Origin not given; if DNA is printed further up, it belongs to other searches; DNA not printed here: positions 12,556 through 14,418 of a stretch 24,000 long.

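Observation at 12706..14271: Half-helicase fused to two PD-(D/E)xK nuclease-like modules: candidate single-polypeptide defence nuclease with an architecture I do not recognise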

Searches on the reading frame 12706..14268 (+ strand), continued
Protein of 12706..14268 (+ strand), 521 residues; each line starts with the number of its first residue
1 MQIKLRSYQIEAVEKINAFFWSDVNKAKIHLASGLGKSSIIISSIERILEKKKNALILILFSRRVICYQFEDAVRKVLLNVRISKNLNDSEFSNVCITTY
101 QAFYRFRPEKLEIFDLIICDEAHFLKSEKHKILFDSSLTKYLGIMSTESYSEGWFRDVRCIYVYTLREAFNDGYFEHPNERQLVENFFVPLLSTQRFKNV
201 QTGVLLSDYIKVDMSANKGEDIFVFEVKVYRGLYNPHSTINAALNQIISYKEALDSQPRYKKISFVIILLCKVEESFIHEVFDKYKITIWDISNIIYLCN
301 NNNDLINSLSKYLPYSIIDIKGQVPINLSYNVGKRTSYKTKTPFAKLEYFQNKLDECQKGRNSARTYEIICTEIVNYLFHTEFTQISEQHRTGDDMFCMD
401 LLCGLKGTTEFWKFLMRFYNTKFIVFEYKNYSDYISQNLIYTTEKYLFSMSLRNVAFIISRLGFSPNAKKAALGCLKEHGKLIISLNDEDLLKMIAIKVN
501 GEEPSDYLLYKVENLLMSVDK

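Call 61: find_encoding_contigs(protein=P0021, flank=7000, max_places=3)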
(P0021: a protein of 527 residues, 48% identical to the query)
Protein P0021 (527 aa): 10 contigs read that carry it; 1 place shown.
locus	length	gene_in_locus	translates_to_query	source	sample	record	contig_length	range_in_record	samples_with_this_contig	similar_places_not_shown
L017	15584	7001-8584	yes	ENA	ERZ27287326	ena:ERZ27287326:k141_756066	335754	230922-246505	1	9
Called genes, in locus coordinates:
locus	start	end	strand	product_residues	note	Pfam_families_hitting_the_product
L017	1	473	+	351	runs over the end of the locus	PF10543:ORF6N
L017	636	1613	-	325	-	PF00291:PALP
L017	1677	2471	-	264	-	PF00106:adh_short, PF08659:KR, PF23441:SDR, PF13561:adh_short_C2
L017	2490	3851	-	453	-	PF03663:Glyco_hydro_76 (faint), PF07470:Glyco_hydro_88 (faint), PF07944:Beta-AFase-like_GH127_cat (faint), PF05147:LANC_like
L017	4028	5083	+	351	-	PF00023:Ank (faint), PF13606:Ank_3 (faint), PF13637:Ank_4 (faint), PF12796:Ank_2, PF13857:Ank_5 (weak)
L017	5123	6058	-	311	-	PF20586:DUF6788, PF02661:Fic (weak)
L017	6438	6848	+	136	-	-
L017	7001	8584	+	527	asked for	PF00270:DEAD (weak), PF04851:ResIII, PF08011:PDDEXK_9 (weak)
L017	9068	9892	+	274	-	-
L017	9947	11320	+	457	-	PF01554:MatE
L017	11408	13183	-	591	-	PF08269:dCache_2, PF17200:sCache_2, PF17201:Cache_3-Cache_2, PF07889:DUF1664 (faint), PF00015:MCPsignal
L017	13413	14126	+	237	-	PF00657:Lipase_GDSL, PF13472:Lipase_GDSL_2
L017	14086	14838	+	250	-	PF03591:AzlC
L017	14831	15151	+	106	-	PF05437:AzlD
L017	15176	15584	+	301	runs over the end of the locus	PF13353:Fer4_12, PF04055:Radical_SAM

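Call 62: find_encoding_contigs(protein=P0068, flank=7000, max_places=2)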
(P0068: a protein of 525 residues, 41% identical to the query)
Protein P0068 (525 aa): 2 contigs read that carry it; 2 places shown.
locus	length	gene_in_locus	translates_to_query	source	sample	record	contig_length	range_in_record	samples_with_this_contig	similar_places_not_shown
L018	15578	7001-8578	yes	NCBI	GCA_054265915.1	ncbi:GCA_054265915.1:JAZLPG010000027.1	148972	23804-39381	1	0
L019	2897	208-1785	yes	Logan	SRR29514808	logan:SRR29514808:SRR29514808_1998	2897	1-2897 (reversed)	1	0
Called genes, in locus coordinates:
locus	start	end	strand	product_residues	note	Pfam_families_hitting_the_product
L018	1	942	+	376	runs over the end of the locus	PF00248:Aldo_ket_red, PF13237:Fer4_10 (faint), PF14697:Fer4_21 (faint), PF00037:Fer4 (faint), PF12797:Fer4_2 (faint), PF13183:Fer4_8 (weak), PF13187:Fer4_9, PF13534:Fer4_17 (weak)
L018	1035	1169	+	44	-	PF12116:SpoIIID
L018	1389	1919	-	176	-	PF18186:SLATT_4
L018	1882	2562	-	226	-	-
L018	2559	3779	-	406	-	PF18144:SMODS, PF21654:DncV-like_NTFase (weak)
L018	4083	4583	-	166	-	PF01381:HTH_3 (weak)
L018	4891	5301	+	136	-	PF01381:HTH_3, PF13443:HTH_26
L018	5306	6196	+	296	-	PF07804:HipA_C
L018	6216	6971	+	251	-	-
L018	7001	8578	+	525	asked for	PF00270:DEAD, PF04851:ResIII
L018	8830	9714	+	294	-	PF01791:DeoC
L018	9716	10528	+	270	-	-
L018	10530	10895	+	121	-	PF12680:SnoaL_2 (weak)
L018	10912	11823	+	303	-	-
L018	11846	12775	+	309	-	-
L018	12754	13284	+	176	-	PF13673:Acetyltransf_10 (weak), PF00583:Acetyltransf_1 (weak), PF13508:Acetyltransf_7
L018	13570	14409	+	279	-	PF02899:Phage_int_SAM_1 (weak), PF13495:Phage_int_SAM_4 (weak), PF00589:Phage_integrase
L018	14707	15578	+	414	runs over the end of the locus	PF22813:TcaA_2nd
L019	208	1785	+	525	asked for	PF00270:DEAD, PF04851:ResIII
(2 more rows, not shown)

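Call 63: find_encoding_contigs(protein=P0079, flank=7000, max_places=2)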
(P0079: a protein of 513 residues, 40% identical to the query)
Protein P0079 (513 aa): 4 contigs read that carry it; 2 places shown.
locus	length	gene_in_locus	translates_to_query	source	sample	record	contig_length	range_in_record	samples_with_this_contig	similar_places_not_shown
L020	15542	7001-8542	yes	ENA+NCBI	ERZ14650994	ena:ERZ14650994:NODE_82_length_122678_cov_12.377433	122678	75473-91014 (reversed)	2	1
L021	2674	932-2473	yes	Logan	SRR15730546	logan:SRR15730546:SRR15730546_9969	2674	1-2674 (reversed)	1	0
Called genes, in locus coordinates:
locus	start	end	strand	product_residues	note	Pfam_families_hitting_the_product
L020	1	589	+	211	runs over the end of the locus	PF00132:Hexapep (faint), PF25084:LbH_EIF2B, PF25087:GMPPB_C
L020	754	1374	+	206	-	PF03358:FMN_red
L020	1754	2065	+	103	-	-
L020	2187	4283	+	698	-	PF01751:Toprim, PF13662:Toprim_4 (weak), PF01131:Topoisom_bac, PF01396:Zn_ribbon_Top1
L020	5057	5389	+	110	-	PF08241:Methyltransf_11, PF08242:Methyltransf_12 (weak), PF13649:Methyltransf_25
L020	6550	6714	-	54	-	-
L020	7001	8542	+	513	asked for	PF04851:ResIII (weak)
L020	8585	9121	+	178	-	PF00149:Metallophos, PF12850:Metallophos_2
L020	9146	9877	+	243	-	PF09335:VTT_dom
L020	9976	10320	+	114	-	-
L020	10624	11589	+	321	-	PF01551:Peptidase_M23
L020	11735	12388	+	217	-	PF02163:Peptidase_M50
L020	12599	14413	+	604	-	-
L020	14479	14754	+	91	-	PF04221:RelB (weak)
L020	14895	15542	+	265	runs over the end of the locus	PF00142:Fer4_NifH, PF01656:CbiA, PF02374:ArsA_ATPase (weak), PF06564:CBP_BcsQ, PF09140:MipZ, PF10609:ParA, PF13614:AAA_31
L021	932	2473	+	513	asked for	PF04851:ResIII (weak)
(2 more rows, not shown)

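Call 82: find_related_loci(query=A1, collection=genome_contigs, flank=6000)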
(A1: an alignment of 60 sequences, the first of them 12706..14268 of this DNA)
Query A1 (521 aa) in genome_contigs; peptide patterns used: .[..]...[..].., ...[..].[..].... (x = any residue, [..] = any of these).
197 stretches matched a pattern; 82 encode a relative of the query (tblastn E <= 1e-3); the best 80 are kept; 80 distinct loci.
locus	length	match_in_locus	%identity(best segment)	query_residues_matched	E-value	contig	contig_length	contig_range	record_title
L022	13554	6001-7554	50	5-521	9e-158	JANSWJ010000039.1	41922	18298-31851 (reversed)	Blautia schinkii strain DSM 10518 contig_39, whole genome shotgun sequence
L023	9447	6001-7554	50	5-521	2e-157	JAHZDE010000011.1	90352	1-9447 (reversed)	MAG: Clostridiales bacterium isolate HRGM_Genome_2450 HRGM_Genome_2450_11, whole genome shotgun sequence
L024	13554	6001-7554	51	5-521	3e-157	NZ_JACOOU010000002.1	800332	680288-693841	Blautia celeris strain NSJ-34 HP-D35-62_ctg002, whole genome shotgun sequence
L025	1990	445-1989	50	5-518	4e-166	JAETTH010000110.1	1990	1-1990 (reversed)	MAG: Erysipelotrichaceae bacterium isolate S36_Bin3 scaffold_9969, whole genome shotgun sequence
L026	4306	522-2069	49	5-521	2e-157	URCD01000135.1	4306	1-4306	uncultured Clostridiales bacterium isolate UMGS863 genome assembly, contig: NODE_7847_length_4306_cov_3.596566, whole ge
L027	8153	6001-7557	49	5-521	3e-152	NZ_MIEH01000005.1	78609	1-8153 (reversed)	Merdimonas faecis strain BR31 BR31_L001_R1_001_(paired)_contig_5, whole genome shotgun sequence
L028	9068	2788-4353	46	3-521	4e-146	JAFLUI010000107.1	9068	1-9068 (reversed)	MAG: Oscillospiraceae bacterium isolate HAN075 Seq107, whole genome shotgun sequence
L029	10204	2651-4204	47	5-521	5e-144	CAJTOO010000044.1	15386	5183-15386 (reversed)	MAG TPA_asm: uncultured Lachnospiraceae bacterium isolate MGBC104969 genome assembly, contig: MGBC104969.44, whole genom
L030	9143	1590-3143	47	5-521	4e-141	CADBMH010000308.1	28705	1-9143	MAG: uncultured Lachnospiraceae bacterium isolate RUG14099 genome assembly, contig: RUG14099_asm_308, whole genome shotg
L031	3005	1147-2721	40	1-521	2e-116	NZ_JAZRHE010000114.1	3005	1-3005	MAG: Methanobrevibacter sp. isolate T1900045484_YK20190178.MAGScoT_cleanbin_000058 SGB_7334_k141_2177970, whole genome s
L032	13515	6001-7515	40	8-519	1e-107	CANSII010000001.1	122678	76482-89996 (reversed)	MAG TPA_asm: uncultured Clostridium sp. isolate SRR15730546_bin.28_metawrap_v1.3_MAG genome assembly, contig: NODE.82_le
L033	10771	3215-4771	46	5-521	4e-143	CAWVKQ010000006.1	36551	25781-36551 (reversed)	MAG: Bacillota bacterium isolate metabat2_coassembly_bwa.740 MAG genome assembly, contig: k87_2619831, whole genome shot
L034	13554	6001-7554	40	1-519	7e-106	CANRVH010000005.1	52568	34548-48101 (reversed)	MAG TPA_asm: uncultured Clostridia bacterium isolate SRR15730529_bin.44_metawrap_v1.3_MAG genome assembly, contig: NODE.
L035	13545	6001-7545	40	1-519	1e-103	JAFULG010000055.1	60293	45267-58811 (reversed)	MAG: Clostridia bacterium isolate RGIG4597 Roe_deer_Rectum-3__c451457, whole genome shotgun sequence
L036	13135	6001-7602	36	3-521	6e-100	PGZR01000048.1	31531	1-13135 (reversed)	MAG: Firmicutes bacterium HGW-Firmicutes-4 bjp_ig2103_scaffold_1368, whole genome shotgun sequence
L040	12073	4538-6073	37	4-519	5e-94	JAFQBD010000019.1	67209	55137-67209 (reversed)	MAG: Bacillota bacterium isolate RGIG1659 Goat_Cecum-1__c184098, whole genome shotgun sequence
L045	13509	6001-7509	34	5-521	1e-83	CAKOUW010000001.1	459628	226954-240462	MAG: uncultured Bacilli bacterium isolate REFINED_METABAT215_TOP10_CONTIGS_1500_ASSEMBLY_K77_MERGED__Hadza_MoBio_hadza-E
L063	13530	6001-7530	33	3-521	3e-67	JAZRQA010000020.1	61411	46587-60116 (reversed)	MAG: Acutalibacteraceae bacterium isolate T1900045369_YK20190059.MAGScoT_cleanbin_000004 SGB_6852_k141_1321785, whole ge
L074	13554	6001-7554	29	2-521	3e-60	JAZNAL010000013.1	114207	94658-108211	MAG: Candidatus Flemingiibacterium sp. isolate T1900044747_TS20190213.MAGScoT_cleanbin_000029 SGB_2129_k141_2215172, who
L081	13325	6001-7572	30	2-521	6e-58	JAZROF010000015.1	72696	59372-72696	MAG: Clostridia bacterium isolate T1900045394_YK20190084.MAGScoT_cleanbin_000010 SGB_6950_k141_3655995, whole genome sho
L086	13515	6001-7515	35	3-521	8e-83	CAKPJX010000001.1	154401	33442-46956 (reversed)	MAG: uncultured Bacilli bacterium isolate REFINED_METABAT215_TOP10_CONTIGS_1500_ASSEMBLY_K77_MERGED__Hadza_MoBio_hadza-E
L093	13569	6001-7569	32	3-521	3e-61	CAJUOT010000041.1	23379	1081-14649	MAG TPA_asm: uncultured Oscillospiraceae bacterium isolate MGBC152544 genome assembly, contig: MGBC152544.41, whole geno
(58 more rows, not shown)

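Call 85: search_protein_families(library=pfam, proteins=[L074:4931-5974:+, L093:5118-5705:+, L018:13570-14406:+, L045:4274-5470:+, L086:1653-2300:+, L040:3876-4322:+, L063:7552-9690:+, L081:1783-2355:+, L009:6099-6896:+], max_evalue=0.001)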
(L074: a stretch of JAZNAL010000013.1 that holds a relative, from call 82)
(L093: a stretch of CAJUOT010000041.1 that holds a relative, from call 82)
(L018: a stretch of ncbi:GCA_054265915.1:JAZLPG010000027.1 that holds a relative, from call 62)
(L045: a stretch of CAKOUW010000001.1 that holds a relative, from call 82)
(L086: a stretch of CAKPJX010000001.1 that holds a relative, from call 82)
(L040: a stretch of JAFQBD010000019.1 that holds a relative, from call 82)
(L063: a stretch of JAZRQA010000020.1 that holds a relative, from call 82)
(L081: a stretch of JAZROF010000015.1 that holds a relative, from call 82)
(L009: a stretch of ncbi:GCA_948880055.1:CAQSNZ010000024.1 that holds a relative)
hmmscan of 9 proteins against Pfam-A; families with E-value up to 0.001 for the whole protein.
L074:4931-5974:+ (348 aa): 1 family
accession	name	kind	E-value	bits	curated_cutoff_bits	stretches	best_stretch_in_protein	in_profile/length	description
PF02661.23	Fic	-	7.8e-15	55.9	24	1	108-215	2-93/93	Fic/DOC family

L093:5118-5705:+ (196 aa): 2 families
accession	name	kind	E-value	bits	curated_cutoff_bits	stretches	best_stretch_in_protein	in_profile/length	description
PF00239.26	Resolvase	-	1.8e-12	48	23.3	1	1-89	55-143/145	Resolvase, N terminal domain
PF07508.19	Recombinase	-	2.2e-11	44.3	21.1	1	116-173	4-60/102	Recombinase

L018:13570-14406:+ (279 aa): 4 families
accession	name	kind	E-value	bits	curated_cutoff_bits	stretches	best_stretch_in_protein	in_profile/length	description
PF00589.27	Phage_integrase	-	8.8e-31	107.4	27.1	1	103-261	2-167/172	Phage integrase family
PF02899.23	Phage_int_SAM_1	-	6.2e-07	30.1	22.3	1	9-80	1-79/83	Phage integrase, N-terminal SAM-like domain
PF13495.12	Phage_int_SAM_4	-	3.5e-06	27.8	27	1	8-79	1-77/85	Phage integrase, N-terminal SAM-like domain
PF13102.12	Phage_int_SAM_5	-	0.00074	20.3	22.3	0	1-45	43-87/98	Phage integrase SAM-like domain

L045:4274-5470:+ (399 aa): 8 families
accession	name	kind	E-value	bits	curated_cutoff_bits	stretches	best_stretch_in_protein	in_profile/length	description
PF05958.17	tRNA_U5-meth_tr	-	4.3e-28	98.8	23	1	224-398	169-357/357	tRNA (Uracil-5-)-methyltransferase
PF01938.26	TRAM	-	3.6e-10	40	21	1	1-49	8-59/61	TRAM domain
PF13847.12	Methyltransf_31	-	1.8e-08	34.6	27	1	259-360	5-113/145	Methyltransferase domain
PF05175.20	MTS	-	1.9e-08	34.5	23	1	250-335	24-111/170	Methyltransferase small domain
PF03848.20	TehB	-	3.3e-08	33.6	20.4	1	234-317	8-90/193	Tellurite resistance protein TehB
PF03602.21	Cons_hypoth95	-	1.3e-06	28.6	24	1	255-359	39-154/182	Conserved hypothetical protein 95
PF13649.12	Methyltransf_25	-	3.9e-06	27.9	27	1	261-329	1-70/97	Methyltransferase domain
PF06325.19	PrmA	-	6.9e-05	22.9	22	1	249-328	154-231/296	Ribosomal protein L11 methyltransferase (PrmA)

L086:1653-2300:+ (216 aa): 10 families
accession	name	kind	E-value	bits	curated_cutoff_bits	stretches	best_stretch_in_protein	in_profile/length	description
PF13649.12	Methyltransf_25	-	8.6e-16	58.9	27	1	41-132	1-97/97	Methyltransferase domain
PF08241.18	Methyltransf_11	-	1.9e-15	57.7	21.2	1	42-135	1-94/95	Methyltransferase domain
PF13489.12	Methyltransf_23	-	1e-10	42.1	27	1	25-174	9-150/164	Methyltransferase domain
PF13847.12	Methyltransf_31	-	2.9e-10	40.4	27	1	36-140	2-113/145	Methyltransferase domain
PF08242.18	Methyltransf_12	-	5.4e-10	40.3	30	1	42-134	1-98/98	Methyltransferase domain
PF03848.20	TehB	-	1.4e-09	38.1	20.4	1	33-145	26-140/193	Tellurite resistance protein TehB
PF05148.21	Methyltransf_8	-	8.3e-07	29.5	27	1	30-135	65-155/219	Hypothetical methyltransferase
PF05175.20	MTS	-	3.4e-06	27.3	23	1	33-135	27-137/170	Methyltransferase small domain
PF01209.24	Ubie_methyltran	-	8.1e-06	25.8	20.1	1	18-135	28-150/233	ubiE/COQ5 methyltransferase family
PF05891.18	Methyltransf_PK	-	0.0006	19.8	27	0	30-135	48-158/218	AdoMet dependent proline di-methyltransferase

L040:3876-4322:+ (149 aa): 1 family
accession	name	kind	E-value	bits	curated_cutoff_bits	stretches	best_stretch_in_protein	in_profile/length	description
PF13310.11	Virulence_RhuM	-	2.3e-27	96.3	33.7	1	74-149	8-78/252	Virulence protein RhuM family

L063:7552-9690:+ (713 aa): 6 families
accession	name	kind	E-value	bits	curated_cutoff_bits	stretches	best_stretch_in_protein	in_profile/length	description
PF13175.12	AAA_15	-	2.2e-38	133.3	32.1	1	1-419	1-374/374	AAA ATPase domain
PF20469.4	OLD-like_TOPRIM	-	1.5e-17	64.3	23.2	1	482-547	1-67/67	Overcoming lysogenization defect protein-like, TOPRIM domain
PF13304.12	AAA_21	-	1.8e-13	51.7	27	2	372-418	257-302/304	AAA domain, putative AbiEii toxin, Type IV TA system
PF11398.14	DUF2813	-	1.7e-10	41.3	21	2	369-438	279-345/372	Protein of unknown function (DUF2813)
PF02463.25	SMC_N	-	2e-05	24.6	40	1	2-44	1-45/220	RecF/RecN/SMC N terminal domain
PF13555.12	AAA_29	-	0.00039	20.6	27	1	3-40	1-39/61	P-loop containing region of AAA domain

L081:1783-2355:+ (191 aa): 2 families
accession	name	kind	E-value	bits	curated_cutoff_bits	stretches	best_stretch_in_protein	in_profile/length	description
PF04383.19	KilA-N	-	1.3e-13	51.1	23.8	1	75-179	14-99/107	KilA-N domain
PF20612.3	SHOCT_2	-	4.7e-05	23.9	24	1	1-37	1-36/53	SHOCT domain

L009:6099-6896:+ (266 aa): 0 families

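Call 92: search_protein_families(library=padloc, alignment_id=A1, max_evalue=0.001)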
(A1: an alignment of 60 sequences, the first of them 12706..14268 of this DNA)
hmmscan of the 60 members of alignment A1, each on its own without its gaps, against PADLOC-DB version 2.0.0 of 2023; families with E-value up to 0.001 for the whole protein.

A. member 1, window:12706-14268:+ (521 aa): 3 families
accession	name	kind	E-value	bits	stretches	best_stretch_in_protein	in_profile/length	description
PDLC03047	REase_I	-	1.5e-13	47.4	1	3-176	342-526/1107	Type I restriction enzyme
PDLC04597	PDC-M36A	-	7.2e-10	36.3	1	358-497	295-432/457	-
PDLC02707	PbeA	-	1.2e-05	22.1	1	2-145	250-410/672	PbeA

B. families by the number of members that match (of 60 scanned): 39 families (the first 25 are shown)
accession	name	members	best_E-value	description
PDLC04597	PDC-M36A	52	6.5e-18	-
PDLC04598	PDC-M36A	42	2.9e-13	-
PDLC03047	REase_I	23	4.2e-16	Type I restriction enzyme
PDLC03042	REase_I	17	6.9e-10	Type I restriction enzyme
PDLC03049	REase_I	13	9e-13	Type I restriction enzyme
PDLC02707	PbeA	13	7.8e-10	PbeA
PDLC01439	typeIV_DinG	13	9.1e-08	CAS-IV-A; associated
PDLC02704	PbeA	5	6.8e-08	PbeA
PDLC00633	ZorD1|ZorD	3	1.4e-07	"SWI2/SNF2 helicase, Mrr-like nuclease"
PDLC04986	PDC-S28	3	5.8e-06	-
PDLC02703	PbeA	3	6.6e-06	PbeA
PDLC00632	ZorD1|ZorD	3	0.0002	"SWI2/SNF2 helicase, Mrr-like nuclease"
PDLC03597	REase_MTase_IIG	2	3.7e-08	Type IIG restriction enzyme-methyltransferase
PDLC03830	ZacC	2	1.9e-05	-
PDLC00943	Cas4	2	0.00066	CRISPR-associated protein Cas4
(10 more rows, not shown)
